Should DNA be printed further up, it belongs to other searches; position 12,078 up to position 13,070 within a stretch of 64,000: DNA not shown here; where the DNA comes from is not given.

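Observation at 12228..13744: Tandem CbbY-like HAD paralogs that have lost the catalytic DxD nucleophile motif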

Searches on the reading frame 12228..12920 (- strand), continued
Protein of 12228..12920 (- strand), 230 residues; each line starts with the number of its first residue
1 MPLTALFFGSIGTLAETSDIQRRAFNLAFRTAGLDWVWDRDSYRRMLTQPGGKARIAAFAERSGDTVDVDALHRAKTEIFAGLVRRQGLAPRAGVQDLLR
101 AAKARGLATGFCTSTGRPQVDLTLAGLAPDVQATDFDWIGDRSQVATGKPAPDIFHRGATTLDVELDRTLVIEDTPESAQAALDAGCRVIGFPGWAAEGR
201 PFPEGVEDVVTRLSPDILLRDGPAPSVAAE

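Call 19: find_encoding_contigs(protein=P0068, flank=7000, max_places=1)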
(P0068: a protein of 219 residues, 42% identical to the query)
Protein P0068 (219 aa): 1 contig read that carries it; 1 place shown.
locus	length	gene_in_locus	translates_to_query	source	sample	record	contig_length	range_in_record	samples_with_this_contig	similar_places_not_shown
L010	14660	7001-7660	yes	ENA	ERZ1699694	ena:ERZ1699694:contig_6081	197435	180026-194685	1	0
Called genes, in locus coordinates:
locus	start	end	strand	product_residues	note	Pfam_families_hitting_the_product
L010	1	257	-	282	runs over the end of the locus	PF15461:BCD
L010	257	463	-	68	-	-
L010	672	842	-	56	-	-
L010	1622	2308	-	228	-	PF00494:SQS_PSY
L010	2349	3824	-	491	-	PF07992:Pyr_redox_2 (faint), PF00890:FAD_binding_2 (weak), PF01266:DAO (faint), PF01593:Amino_oxidase, PF12831:FAD_oxidored (weak), PF13450:NAD_binding_8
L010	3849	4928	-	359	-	PF00348:polyprenyl_synt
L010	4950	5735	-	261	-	PF01036:Bac_rhodopsin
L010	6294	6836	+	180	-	PF00571:CBS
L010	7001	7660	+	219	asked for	PF00702:Hydrolase, PF13419:HAD_2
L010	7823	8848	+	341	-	PF00291:PALP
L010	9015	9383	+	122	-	-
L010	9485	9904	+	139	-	-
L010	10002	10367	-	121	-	-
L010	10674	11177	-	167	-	-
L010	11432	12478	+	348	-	PF00581:Rhodanese, PF26341:AAA_SelU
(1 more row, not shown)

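Call 20: find_encoding_contigs(protein=P0074, flank=7000, max_places=1)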
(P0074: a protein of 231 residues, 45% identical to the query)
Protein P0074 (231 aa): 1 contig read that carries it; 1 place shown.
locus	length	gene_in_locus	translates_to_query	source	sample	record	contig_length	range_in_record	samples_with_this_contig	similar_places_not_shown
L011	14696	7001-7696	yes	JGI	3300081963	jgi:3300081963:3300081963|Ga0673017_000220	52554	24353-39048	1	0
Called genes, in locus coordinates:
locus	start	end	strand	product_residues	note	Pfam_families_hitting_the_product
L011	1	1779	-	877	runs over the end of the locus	PF07715:Plug, PF00593:TonB_dep_Rec_b-barrel, PF14905:OMP_b-brl_3 (weak)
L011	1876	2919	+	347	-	PF00356:LacI, PF00532:Peripla_BP_1, PF13407:Peripla_BP_4, PF13377:Peripla_BP_3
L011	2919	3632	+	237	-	PF12697:Abhydrolase_6, PF12146:Hydrolase_4, PF00561:Abhydrolase_1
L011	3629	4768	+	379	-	PF01717:Meth_synt_2 (faint)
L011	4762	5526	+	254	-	PF03328:HpcH_HpaI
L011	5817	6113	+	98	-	-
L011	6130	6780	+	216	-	-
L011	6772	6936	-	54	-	-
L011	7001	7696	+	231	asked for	PF00702:Hydrolase, PF13419:HAD_2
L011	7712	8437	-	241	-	-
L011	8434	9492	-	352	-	PF07366:SnoaL, PF12680:SnoaL_2 (weak), PF14534:DUF4440 (faint), PF07366:SnoaL, PF12680:SnoaL_2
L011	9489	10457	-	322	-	PF00190:Cupin_1 (faint), PF02311:AraC_binding (faint), PF07883:Cupin_2 (weak)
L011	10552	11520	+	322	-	PF07366:SnoaL, PF12680:SnoaL_2 (weak), PF07366:SnoaL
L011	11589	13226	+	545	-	PF00474:SSF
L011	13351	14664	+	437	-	PF00815:Histidinol_dh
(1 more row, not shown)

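Call 32: search_protein_representatives(protein=window:12228-12920:-)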
Query: 230 residues. Proteins with E-value up to 0.001 (for the whole library): 5834; up to 1e-10: 829; up to 1e-30: 93. The best 150 are listed.
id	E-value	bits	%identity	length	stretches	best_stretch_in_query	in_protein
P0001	2.4e-147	504.7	100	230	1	1-230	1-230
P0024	2.4e-63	230.0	54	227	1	5-218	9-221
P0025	1.2e-60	221.1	53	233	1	4-218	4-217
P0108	1.1e-57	211.4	50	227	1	5-218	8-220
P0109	1.0e-56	208.3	52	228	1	5-207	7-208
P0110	4.1e-53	196.5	46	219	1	3-209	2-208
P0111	4.7e-53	196.3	49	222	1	4-207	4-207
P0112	9.2e-53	195.3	47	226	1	2-218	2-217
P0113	3.5e-50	186.9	46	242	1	6-219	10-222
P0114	5.5e-49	182.9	48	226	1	1-213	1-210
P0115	1.4e-48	181.6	44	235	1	4-206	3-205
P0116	5.2e-47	176.5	45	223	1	2-210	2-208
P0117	1.4e-46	175.1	44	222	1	3-218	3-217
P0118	4.1e-46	173.5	42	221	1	1-217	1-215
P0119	1.3e-45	171.9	40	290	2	4-143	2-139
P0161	9.6e-36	139.6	37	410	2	3-202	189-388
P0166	5.4e-35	137.2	39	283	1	3-209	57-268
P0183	1.6e-31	125.8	43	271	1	5-164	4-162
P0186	2.6e-31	125.1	38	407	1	1-202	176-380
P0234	8.0e-27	110.5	43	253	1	5-157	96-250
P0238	1.5e-26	109.6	35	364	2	4-218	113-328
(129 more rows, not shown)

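Call 34: search_protein_families(library=pfam, proteins=[P0161, P0186, P0238, P0119, P0166, P0234, P0183], max_evalue=0.01)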
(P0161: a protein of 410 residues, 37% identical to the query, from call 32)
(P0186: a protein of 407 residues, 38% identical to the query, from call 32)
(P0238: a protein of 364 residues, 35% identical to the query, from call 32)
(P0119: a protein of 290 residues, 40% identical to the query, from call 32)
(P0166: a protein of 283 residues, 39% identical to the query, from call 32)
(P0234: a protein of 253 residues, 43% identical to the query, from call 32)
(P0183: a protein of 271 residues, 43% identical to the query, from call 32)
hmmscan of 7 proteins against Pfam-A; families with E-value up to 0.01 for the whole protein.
P0161 (410 aa): 6 families
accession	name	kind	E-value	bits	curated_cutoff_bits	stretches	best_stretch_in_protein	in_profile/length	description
PF00702.32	Hydrolase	-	5.1e-24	86.2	26.4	1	191-372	3-191/191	haloacid dehalogenase-like hydrolase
PF13419.12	HAD_2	-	2.5e-23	83.5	23.8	1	199-377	8-177/178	Haloacid dehalogenase-like hydrolase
PF21597.2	TetR_C_43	-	4.1e-09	37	27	1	52-152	1-104/105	Transcriptional regulator SbtR-like, C-terminal domain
PF00440.29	TetR_N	-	3.9e-06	27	24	1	3-31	19-47/47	Bacterial regulatory proteins, tetR family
PF13242.12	Hydrolase_like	-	8.5e-06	26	22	1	334-391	3-61/75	HAD-hyrolase-like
PF12710.13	HAD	-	3.1e-05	24.9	27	1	230-314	44-123/189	haloacid dehalogenase-like hydrolase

P0186 (407 aa): 4 families
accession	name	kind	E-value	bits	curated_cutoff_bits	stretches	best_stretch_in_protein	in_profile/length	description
PF13419.12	HAD_2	-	2.9e-20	73.5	23.8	1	187-369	7-177/178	Haloacid dehalogenase-like hydrolase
PF00702.32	Hydrolase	-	2.2e-17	64.5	26.4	1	203-364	26-191/191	haloacid dehalogenase-like hydrolase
PF03031.24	NIF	-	0.00077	19.6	21.8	1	260-369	30-133/160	NLI interacting factor-like phosphatase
PF13242.12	Hydrolase_like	-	0.0009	19.6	22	1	325-379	2-57/75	HAD-hyrolase-like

P0238 (364 aa): 4 families
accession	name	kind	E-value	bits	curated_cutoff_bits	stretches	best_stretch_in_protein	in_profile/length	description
PF13419.12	HAD_2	-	1.5e-21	77.8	23.8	2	121-303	7-178/178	Haloacid dehalogenase-like hydrolase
PF00702.32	Hydrolase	-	2.4e-18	67.6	26.4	1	113-286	2-180/191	haloacid dehalogenase-like hydrolase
PF12710.13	HAD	-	0.0011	19.9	27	1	147-239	39-123/189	haloacid dehalogenase-like hydrolase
PF08484.17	Methyltransf_14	-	0.0025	18.1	23.5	0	196-280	47-127/160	C-methyltransferase C-terminal domain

P0119 (290 aa): 10 families
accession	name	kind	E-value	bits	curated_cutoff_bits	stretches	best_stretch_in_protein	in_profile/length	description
PF13419.12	HAD_2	-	2.3e-28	99.9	23.8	2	159-258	79-177/178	Haloacid dehalogenase-like hydrolase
PF00702.32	Hydrolase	-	1.1e-27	98.1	26.4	2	142-253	77-191/191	haloacid dehalogenase-like hydrolase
PF12710.13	HAD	-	1e-05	26.5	27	0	55-138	44-130/189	haloacid dehalogenase-like hydrolase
PF13344.12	Hydrolase_6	-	0.0002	21.8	27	0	159-215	14-66/101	Haloacid dehalogenase-like hydrolase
PF13319.11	DUF4090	-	0.00043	20.9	22.7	0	58-99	8-49/84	Protein of unknown function (DUF4090)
PF01177.27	Asp_Glu_race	-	0.0011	19.3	31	0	53-118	55-121/211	Asp/Glu/Hydantoin racemase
PF13242.12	Hydrolase_like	-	0.0013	19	22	1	216-278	4-67/75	HAD-hyrolase-like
PF02879.22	PGM_PMM_II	-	0.0015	19.5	29.3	0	137-192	46-99/103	Phosphoglucomutase/phosphomannomutase, alpha/beta/alpha domain II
PF02917.20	Pertussis_S1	-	0.0025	18.1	21.3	0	146-188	56-99/239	Pertussis toxin, subunit 1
PF18603.7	LAL_C2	-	0.0027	18.4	29.4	0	166-191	37-62/78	L-amino acid ligase C-terminal domain 2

P0166 (283 aa): 4 families
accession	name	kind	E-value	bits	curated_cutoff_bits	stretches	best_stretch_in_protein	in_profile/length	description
PF00702.32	Hydrolase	-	6.3e-20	72.8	26.4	1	58-245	2-191/191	haloacid dehalogenase-like hydrolase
PF13419.12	HAD_2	-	8.4e-20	72.1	23.8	1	66-250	7-177/178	Haloacid dehalogenase-like hydrolase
PF13242.12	Hydrolase_like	-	0.0008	19.7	22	1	208-260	4-57/75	HAD-hyrolase-like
PF12710.13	HAD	-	0.0012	19.7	27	1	137-192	75-124/189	haloacid dehalogenase-like hydrolase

P0234 (253 aa): 3 families
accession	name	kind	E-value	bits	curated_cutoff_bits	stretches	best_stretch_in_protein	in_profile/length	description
PF00702.32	Hydrolase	-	7.7e-11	43.2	26.4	1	96-246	3-158/191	haloacid dehalogenase-like hydrolase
PF13419.12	HAD_2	-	2e-06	28.5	23.8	1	103-247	7-140/178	Haloacid dehalogenase-like hydrolase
PF12710.13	HAD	-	0.00025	22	27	1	147-229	55-124/189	haloacid dehalogenase-like hydrolase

P0183 (271 aa): 2 families
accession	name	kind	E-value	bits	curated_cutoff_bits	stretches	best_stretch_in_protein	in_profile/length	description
PF13419.12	HAD_2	-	1.1e-12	48.9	23.8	1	11-165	7-153/178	Haloacid dehalogenase-like hydrolase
PF00702.32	Hydrolase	-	4.3e-11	44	26.4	1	3-165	2-172/191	haloacid dehalogenase-like hydrolase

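Call 35: predict_structure(alignment_id=A1)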
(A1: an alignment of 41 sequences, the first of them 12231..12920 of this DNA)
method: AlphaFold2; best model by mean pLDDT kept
length: 230 residues; sequences in the alignment: 41
mean_pLDDT: 95.6   pTM: 0.90
mean pLDDT of the five models: 95.6, 95.2, 95.2, 95.0, 94.9
residues with pLDDT >= 90: 211; 70-90: 11; 50-70: 8; < 50: 0
segments of 3 or more residues with pLDDT < 50: none
pLDDT, mean of each block of 10 residues (from residue 1): 96 97 98 98 92 96 98 98 98 98 98 97 98 98 91 97 98 97 98 96 98 96 67
secondary structure, 60 per line:
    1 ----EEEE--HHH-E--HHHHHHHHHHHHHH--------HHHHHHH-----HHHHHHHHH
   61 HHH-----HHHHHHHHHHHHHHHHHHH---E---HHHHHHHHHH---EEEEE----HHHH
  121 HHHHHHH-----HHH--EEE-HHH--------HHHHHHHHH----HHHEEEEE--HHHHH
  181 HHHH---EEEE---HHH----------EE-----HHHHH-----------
elements in order: E5-8 H18-31 H40-46 H52-63 H69-87 H95-104 E108-112 H117-127 E138-140 H153-161 E169-173 H176-184 E188-191 H215-219

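Call 37: find_related_loci(query=A1, collection=genome_contigs, flank=8000)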
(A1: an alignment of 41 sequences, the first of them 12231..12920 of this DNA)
Query A1 (230 aa) in genome_contigs; peptide patterns used: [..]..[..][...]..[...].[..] (x = any residue, [..] = any of these).
533 stretches matched a pattern; 530 encode a relative of the query (tblastn E <= 1e-3); the best 80 are kept; 80 distinct loci.
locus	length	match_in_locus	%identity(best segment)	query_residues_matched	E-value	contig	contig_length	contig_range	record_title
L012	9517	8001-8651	61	1-218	9e-79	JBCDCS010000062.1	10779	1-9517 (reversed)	MAG: Pseudomonadota bacterium isolate P01_G01_bin.22 k141_1282180_length_10779_cov_167.2064, whole genome shotgun sequen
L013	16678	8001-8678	55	1-230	2e-74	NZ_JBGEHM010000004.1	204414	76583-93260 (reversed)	Jannaschia sp. 2305UL9-9 contig4, whole genome shotgun sequence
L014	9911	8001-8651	55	1-218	8e-72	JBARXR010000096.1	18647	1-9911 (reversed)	MAG: Jannaschia sp. isolate MFD12135_ilm_asm_bin13 k127_20004, whole genome shotgun sequence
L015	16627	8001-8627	55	1-209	7e-70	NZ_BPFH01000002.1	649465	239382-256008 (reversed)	Jannaschia pagri strain AI_62 sequence02, whole genome shotgun sequence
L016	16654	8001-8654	51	2-218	3e-68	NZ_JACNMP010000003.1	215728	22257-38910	Pseudaestuariivita rosea strain H15 Scaffold3_1, whole genome shotgun sequence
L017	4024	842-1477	55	6-218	1e-67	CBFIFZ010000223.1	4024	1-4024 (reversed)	MAG: Roseicyclus sp. isolate Co_bin_489_indper genome assembly, contig: Co_bin_489_indper_c246, whole genome shotgun seq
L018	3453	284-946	54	6-226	7e-68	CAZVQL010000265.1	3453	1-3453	MAG TPA_asm: uncultured Roseicyclus sp. isolate binchicken_co405_167 genome assembly, contig: NODE_42501_length_3453_cov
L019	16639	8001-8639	55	6-219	1e-67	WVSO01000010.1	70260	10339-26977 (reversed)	Rhodobacterales bacterium HKCCSP123 NODE_10, whole genome shotgun sequence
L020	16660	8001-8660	53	1-221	2e-67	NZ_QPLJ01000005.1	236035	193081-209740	Jannaschia formosa strain 12N15 12N15_scaffold5, whole genome shotgun sequence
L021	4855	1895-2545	53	5-223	4e-67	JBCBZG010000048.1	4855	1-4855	MAG: Pseudomonadota bacterium isolate P01_A01_bin.11 k141_1419476_length_4855_cov_25.0000, whole genome shotgun sequence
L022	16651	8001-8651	53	1-218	5e-66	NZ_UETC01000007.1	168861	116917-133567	Jannaschia seohaensis strain DSM 25227, whole genome shotgun sequence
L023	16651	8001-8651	52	1-218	1e-63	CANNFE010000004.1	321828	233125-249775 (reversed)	uncultured Rhodobacteraceae bacterium isolate 2-1772-Z.fasta genome assembly, contig: NODE_4, whole genome shotgun seque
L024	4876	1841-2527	51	1-230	2e-62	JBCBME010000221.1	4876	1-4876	MAG: Pseudomonadota bacterium isolate J06629_20 NODE_221_length_4876_cov_4.094395, whole genome shotgun sequence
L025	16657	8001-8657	54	5-224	1e-61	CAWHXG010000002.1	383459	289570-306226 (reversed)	MAG: uncultured Alphaproteobacteria bacterium isolate MFD03250.bin.2.30 genome assembly, contig: contig_19198, whole gen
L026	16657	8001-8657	49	1-217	7e-62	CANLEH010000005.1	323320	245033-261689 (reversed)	uncultured Roseicyclus sp. isolate 2-496.fasta genome assembly, contig: NODE_5, whole genome shotgun sequence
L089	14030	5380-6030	39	3-220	2e-48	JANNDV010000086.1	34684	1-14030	MAG: Acaryochloridaceae cyanobacterium OTE_75_metabat_521 OTE_75_k141_2342345, whole genome shotgun sequence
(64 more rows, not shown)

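Call 39: fold_search(model_id=the predicted structure, library=pdb)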
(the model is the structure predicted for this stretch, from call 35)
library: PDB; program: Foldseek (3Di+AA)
matches with E <= 10: 1181; with E <= 0.001: 329
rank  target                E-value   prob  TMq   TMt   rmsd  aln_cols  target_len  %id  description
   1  4uat_A                2.8e-18  1.00  0.77  0.79   2.8       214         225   36  Crystal structure of CbbY (mutant D10N) from Rhodobacter sphaeroides in complex with Xylulose-(1,5)bisphosphate, cryst (released 2014-12-31)
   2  4uar                  8.5e-18  1.00  0.78  0.79   2.7       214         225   36  Crystal structure of apo-CbbY from Rhodobacter sphaeroides (released 2014-12-31)
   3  4uau_A                1.2e-17  1.00  0.77  0.79   2.7       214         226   36  Crystal structure of CbbY (mutant D10N) from Rhodobacter sphaeroides in complex with Xylulose-(1,5)bisphosphate, cryst (released 2014-12-31)
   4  4uav                  1.1e-15  1.00  0.78  0.73   3.1       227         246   27  Crystal structure of CbbY (AT3G48420) from Arabidobsis thaliana (released 2014-12-31)
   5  6h90                  2.0e-12  1.00  0.76  0.80   3.2       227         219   19  K145A variant of beta-phosphoglucomutase from Lactococcus lactis inhibited by beryllium trifluoride to 1.3 A. (released 2020-08-26)
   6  5olw_A                2.8e-12  1.00  0.75  0.76   3.1       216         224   20  5-fluorotryptophan labeled beta-phosphoglucomutase in an open conformation (released 2017-11-01)
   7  5ojz                  3.3e-12  1.00  0.75  0.78   3.0       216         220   20  D10N variant of beta-phosphoglucomutase from Lactococcus lactis inhibited by a beryllium triflouride phosphoenzyme analo (released 2018-08-29)
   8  3kbb                  4.6e-12  1.00  0.73  0.77   3.7       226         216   23  Crystal structure of putative beta-phosphoglucomutase from Thermotoga maritima (released 2009-11-17)
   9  1lvh_A                6.6e-12  1.00  0.74  0.77   3.1       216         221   20  The Structure of Phosphorylated beta-phosphoglucomutase from Lactoccocus lactis to 2.3 angstrom resolution (released 2002-08-14)
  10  7ocs_C                8.8e-12  1.00  0.75  0.33   3.5       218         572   19  Mannitol-1-phosphate bound to the phosphatase domain of the bifunctional mannitol-1-phosphate dehydrogenase/phosphatas (released 2022-04-27)
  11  7ocs_D                8.8e-12  1.00  0.76  0.28   3.5       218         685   19  Mannitol-1-phosphate bound to the phosphatase domain of the bifunctional mannitol-1-phosphate dehydrogenase/phosphatas (released 2022-04-27)
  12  6hdk                  9.3e-12  1.00  0.69  0.72   3.7       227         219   21  R49A variant of beta-phosphoglucomutase from Lactococcus lactis complexed with aluminium tetrafluoride and beta-G6P to 1 (released 2020-08-26)
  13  6hdf_A                9.8e-12  1.00  0.74  0.77   2.6       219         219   20  D170N variant of beta-phosphoglucomutase from Lactococcus lactis in an open conformer to 1.4 A. (released 2020-08-26)
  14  6hdi_B                1.0e-11  1.00  0.73  0.76   3.2       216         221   20  R49A variant of beta-phosphoglucomutase from Lactococcus lactis in an open conformer to 2.0 A. (released 2020-08-26)
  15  1z4n_A                1.2e-11  1.00  0.65  0.68   4.1       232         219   21  Structure of beta-phosphoglucomutase with inhibitor bound alpha-galactose 1-phosphate cocrystallized with Fluoride (released 2005-04-19)
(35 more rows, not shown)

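Call 48: search_protein_families(library=pfam, proteins=[L089:3648-4892:-], max_evalue=0.001)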
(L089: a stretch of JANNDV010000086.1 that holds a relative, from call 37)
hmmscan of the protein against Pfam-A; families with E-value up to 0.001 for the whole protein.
L089:3648-4892:- (414 aa): 3 families
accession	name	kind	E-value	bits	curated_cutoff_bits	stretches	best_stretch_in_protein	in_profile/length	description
PF01761.26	DHQ_synthase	-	4.6e-31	107.3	24.2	1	83-193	4-114/115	3-dehydroquinate synthase N-terminal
PF24621.2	DHQS_C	-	1.4e-15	57.9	27.6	1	195-335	1-132/144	3-dehydroquinate synthase C-terminal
PF13685.12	Fe-ADH_2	-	6.6e-07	29.9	28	1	45-145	16-108/149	Iron-containing alcohol dehydrogenase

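Call 49: search_protein_families(library=ncbifam, proteins=[L089:3648-4892:-], max_evalue=0.001)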
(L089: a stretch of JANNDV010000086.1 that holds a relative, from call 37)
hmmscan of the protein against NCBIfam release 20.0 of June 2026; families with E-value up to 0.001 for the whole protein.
L089:3648-4892:- (414 aa): 7 families
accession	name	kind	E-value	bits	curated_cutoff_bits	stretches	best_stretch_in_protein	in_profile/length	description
TIGR01357.1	aroB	equivalog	2e-53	181.8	305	1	40-375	16-340/344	3-dehydroquinate synthase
NF004852.0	PRK06203.1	equivalog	1e-42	146.5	333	1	22-334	21-338/407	3-dehydroquinate synthase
TIGR04425.1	P_lya_rel_AroB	hypoth_equivalog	9.1e-36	123.6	400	1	46-339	24-302/348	AroB-related putative sugar phosphate phospholyase (cyclizing)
NF010627.0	PRK14021.1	equivalog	1.7e-30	106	565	1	80-326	240-485/542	bifunctional shikimate kinase/3-dehydroquinate synthase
NF010556.0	PRK13951.1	equivalog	2e-16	60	560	1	86-213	214-341/492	bifunctional shikimate kinase AroK/3-dehydroquinate synthase AroB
NF002022.0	PRK00843.1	equivalog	3.4e-05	23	413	1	39-201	25-174/350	NAD(P)-dependent glycerol-1-phosphate dehydrogenase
NF006941.0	PRK09423.1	subfamily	0.00072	18.5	336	1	29-151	11-122/367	glycerol dehydrogenase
